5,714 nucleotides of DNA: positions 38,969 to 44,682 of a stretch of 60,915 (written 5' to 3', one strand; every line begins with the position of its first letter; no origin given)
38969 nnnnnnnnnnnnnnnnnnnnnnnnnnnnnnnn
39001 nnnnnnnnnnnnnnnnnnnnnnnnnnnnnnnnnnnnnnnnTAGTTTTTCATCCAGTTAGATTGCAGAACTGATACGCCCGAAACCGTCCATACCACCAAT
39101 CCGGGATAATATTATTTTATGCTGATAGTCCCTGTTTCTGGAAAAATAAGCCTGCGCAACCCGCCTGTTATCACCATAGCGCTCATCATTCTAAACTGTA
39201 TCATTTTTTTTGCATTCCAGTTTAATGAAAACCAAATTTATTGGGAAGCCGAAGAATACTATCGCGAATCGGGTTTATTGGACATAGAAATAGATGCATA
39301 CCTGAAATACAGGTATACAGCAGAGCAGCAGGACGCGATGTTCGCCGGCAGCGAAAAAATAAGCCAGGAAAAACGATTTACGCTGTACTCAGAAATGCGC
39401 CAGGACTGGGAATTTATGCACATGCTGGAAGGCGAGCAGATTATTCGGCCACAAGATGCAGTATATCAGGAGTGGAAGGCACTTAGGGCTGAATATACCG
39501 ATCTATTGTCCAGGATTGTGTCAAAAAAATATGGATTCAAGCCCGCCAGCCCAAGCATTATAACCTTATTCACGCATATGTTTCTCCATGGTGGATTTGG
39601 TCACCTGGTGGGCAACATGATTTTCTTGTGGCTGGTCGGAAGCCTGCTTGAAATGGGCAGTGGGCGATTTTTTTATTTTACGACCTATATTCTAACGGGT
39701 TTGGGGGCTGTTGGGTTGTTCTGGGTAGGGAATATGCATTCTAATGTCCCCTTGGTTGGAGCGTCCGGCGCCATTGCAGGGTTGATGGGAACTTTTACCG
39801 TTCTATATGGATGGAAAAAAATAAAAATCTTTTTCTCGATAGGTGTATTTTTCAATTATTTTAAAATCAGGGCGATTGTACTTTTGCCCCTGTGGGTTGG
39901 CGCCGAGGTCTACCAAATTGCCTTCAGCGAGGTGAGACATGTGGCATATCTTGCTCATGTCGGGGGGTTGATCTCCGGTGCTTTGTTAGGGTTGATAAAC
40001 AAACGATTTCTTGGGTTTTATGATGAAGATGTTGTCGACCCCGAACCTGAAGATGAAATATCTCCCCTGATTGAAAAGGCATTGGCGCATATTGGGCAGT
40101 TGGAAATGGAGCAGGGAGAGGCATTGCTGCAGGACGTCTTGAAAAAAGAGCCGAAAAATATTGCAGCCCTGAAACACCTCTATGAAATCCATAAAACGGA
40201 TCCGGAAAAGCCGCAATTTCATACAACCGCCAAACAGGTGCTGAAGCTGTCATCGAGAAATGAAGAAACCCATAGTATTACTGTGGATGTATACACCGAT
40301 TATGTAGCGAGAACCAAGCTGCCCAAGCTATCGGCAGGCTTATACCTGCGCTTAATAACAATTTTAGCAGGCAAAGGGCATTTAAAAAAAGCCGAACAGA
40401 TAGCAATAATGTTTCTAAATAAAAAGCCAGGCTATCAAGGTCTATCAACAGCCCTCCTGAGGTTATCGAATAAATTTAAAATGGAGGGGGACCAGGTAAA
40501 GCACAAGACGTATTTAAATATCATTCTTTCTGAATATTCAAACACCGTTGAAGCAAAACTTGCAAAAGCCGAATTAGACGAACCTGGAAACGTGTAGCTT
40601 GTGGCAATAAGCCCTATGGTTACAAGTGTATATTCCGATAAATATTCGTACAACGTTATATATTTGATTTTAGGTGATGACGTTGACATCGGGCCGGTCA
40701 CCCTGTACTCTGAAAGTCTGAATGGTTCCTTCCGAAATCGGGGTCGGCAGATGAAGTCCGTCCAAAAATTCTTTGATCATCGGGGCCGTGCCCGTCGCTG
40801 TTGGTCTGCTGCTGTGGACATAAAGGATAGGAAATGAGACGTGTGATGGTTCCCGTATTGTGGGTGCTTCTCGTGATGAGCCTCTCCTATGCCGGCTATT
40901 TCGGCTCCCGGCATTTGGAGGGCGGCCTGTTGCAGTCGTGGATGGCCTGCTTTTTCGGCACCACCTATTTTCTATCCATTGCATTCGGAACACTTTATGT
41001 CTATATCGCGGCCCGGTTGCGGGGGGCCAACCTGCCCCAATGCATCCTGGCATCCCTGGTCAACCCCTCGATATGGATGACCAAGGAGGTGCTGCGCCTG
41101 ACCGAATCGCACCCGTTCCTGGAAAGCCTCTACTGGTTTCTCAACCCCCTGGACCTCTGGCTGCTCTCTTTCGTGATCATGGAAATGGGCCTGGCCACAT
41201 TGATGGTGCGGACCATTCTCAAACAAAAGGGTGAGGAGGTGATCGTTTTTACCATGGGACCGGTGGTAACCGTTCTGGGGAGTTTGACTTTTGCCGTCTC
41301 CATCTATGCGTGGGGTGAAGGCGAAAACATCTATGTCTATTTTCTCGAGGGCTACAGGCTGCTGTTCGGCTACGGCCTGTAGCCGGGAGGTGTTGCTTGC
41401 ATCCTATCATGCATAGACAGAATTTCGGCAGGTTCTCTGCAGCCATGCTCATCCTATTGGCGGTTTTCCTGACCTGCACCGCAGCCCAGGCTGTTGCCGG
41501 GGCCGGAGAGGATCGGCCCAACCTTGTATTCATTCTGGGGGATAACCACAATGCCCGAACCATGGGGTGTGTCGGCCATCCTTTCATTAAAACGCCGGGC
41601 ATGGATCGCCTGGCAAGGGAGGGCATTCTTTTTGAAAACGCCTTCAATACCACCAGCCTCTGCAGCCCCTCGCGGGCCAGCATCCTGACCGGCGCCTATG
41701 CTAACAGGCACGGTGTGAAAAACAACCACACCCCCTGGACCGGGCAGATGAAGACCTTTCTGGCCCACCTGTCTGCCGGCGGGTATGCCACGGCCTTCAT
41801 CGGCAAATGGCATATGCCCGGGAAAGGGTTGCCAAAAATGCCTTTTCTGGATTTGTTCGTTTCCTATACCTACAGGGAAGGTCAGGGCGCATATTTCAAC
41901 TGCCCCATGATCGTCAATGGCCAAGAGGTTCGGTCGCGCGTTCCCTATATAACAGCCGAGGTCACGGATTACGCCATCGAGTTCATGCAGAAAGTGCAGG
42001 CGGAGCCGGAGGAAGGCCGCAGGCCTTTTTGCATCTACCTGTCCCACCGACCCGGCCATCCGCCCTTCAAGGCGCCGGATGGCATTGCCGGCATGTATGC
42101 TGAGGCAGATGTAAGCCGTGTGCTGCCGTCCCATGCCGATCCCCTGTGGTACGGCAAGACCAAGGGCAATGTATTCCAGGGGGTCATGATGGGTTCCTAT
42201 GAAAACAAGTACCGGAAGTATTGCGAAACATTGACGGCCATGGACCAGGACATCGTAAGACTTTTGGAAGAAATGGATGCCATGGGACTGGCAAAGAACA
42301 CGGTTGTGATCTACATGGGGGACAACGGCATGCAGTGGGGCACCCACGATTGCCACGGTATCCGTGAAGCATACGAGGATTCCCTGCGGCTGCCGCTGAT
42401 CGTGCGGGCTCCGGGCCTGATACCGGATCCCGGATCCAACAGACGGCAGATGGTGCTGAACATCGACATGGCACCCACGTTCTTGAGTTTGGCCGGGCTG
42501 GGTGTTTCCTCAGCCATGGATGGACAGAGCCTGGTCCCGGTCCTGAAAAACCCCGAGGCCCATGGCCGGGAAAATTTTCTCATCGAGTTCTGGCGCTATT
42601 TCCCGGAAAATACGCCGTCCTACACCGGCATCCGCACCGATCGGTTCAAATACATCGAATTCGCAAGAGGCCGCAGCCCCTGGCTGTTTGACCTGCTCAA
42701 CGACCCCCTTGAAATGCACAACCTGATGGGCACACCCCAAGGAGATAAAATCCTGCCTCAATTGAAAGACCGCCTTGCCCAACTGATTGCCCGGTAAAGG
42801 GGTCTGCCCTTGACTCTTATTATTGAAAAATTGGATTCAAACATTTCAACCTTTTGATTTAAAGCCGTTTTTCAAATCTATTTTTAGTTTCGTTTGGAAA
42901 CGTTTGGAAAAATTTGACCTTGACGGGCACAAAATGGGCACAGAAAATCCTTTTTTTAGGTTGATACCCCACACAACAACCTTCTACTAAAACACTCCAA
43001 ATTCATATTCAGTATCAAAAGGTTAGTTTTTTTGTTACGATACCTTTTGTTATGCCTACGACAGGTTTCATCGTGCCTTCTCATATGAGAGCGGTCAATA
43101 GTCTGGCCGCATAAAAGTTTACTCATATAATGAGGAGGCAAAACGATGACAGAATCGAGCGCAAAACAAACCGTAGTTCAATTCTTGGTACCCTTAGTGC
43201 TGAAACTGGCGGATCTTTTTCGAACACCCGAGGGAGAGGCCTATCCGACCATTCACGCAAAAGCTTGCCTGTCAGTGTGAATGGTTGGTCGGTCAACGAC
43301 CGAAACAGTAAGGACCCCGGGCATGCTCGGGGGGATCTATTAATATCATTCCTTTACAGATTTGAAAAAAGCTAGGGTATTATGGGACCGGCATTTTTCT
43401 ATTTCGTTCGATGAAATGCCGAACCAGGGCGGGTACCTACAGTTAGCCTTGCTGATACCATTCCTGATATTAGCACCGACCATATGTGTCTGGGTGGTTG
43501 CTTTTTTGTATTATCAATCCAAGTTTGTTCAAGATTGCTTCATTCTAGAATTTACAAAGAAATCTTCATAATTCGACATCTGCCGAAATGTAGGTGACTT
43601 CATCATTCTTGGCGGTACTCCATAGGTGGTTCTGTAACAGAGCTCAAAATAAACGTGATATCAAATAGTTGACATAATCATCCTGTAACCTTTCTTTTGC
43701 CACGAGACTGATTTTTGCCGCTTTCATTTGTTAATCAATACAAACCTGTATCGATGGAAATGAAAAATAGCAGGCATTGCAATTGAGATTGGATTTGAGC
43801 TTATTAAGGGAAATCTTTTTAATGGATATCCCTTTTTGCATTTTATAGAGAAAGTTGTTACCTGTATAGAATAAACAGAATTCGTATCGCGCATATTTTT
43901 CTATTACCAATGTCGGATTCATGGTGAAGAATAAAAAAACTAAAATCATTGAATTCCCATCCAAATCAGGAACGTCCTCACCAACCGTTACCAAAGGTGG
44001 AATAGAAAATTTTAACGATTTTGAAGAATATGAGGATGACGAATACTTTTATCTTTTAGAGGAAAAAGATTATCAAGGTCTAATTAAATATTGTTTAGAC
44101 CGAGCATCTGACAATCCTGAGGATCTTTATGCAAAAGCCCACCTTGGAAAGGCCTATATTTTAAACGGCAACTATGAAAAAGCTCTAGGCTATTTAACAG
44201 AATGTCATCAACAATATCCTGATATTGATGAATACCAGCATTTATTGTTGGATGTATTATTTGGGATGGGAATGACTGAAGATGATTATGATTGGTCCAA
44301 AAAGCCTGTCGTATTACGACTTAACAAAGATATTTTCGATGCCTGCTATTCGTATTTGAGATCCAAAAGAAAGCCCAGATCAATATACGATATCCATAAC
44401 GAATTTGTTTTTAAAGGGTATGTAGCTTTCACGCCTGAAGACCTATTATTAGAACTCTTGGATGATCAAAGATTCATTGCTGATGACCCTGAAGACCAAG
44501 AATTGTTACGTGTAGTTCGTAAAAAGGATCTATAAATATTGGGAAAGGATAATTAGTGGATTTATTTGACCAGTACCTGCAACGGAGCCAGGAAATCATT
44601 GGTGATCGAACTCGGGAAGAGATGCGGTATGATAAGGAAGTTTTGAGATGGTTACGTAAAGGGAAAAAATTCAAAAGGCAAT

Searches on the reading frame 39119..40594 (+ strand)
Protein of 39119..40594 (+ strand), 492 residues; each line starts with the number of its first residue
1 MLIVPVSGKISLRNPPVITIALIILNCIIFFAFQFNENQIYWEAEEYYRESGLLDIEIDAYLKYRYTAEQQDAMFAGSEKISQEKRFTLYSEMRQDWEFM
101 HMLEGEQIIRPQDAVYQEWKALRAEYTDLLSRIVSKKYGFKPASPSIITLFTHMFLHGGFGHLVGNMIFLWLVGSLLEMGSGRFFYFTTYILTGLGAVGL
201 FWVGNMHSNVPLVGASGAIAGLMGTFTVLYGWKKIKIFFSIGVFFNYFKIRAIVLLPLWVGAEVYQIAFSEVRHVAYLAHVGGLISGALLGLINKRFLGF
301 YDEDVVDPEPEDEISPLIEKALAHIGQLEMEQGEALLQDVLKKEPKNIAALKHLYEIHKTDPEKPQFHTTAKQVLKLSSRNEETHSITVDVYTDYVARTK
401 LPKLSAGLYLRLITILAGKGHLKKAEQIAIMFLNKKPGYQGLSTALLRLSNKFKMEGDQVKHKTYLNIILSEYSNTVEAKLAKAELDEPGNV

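Call 17: search_protein_families(library=pfam, proteins=[window:39119-40594:+], max_evalue=0.01)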
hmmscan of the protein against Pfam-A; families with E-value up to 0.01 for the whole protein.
window:39119-40594:+ (492 aa): 1 family
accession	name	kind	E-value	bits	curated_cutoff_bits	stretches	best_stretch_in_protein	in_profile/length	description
PF01694.28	Rhomboid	-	9e-25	88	22.6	1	147-293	4-139/143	Rhomboid domain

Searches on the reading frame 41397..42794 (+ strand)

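Call 17: search_protein_families(library=pfam, proteins=[window:41397-42794:+], max_evalue=0.01)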
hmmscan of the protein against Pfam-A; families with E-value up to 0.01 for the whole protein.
window:41397-42794:+ (466 aa): 4 families
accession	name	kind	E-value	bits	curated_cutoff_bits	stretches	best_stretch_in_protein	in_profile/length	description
PF00884.28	Sulfatase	-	1e-44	153.5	25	1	41-367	1-300/301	Sulfatase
PF16347.10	SGSH_C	-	1.3e-31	110.3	29.3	1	316-464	2-152/154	N-sulphoglucosamine sulphohydrolase, C-terminal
PF01663.27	Phosphodiest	-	3.7e-09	37.1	23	1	65-111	19-66/342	Type I phosphodiesterase / nucleotide pyrophosphatase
PF02995.22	DUF229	-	6.1e-05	22.3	25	1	274-318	305-349/496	Protein of unknown function (DUF229)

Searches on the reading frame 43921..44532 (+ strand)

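Call 17: search_protein_families(library=pfam, proteins=[window:43921-44532:+], max_evalue=0.01)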
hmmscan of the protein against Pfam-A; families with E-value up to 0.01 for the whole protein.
window:43921-44532:+ (204 aa): 7 families
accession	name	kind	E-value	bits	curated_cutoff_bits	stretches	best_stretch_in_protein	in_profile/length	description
PF13428.12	TPR_14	-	9.6e-05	23.2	23.5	1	74-110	6-42/44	Tetratricopeptide repeat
PF07719.23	TPR_2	-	0.00011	22.4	27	1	74-101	6-33/34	Tetratricopeptide repeat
PF14561.12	TPR_20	-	0.0006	20.5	25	1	60-116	13-71/90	Tetratricopeptide repeat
PF13174.12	TPR_6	-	0.00082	20.3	26.3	1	75-101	6-32/33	Tetratricopeptide repeat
PF14559.12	TPR_19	-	0.00087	20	25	1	62-108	18-64/68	Tetratricopeptide repeat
PF00515.34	TPR_1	-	0.0016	18.6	27.8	1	73-101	5-33/34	Tetratricopeptide repeat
PF12895.13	ANAPC3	-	0.006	17.3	27.2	0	60-102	13-55/82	Anaphase-promoting complex, cyclosome, subunit 3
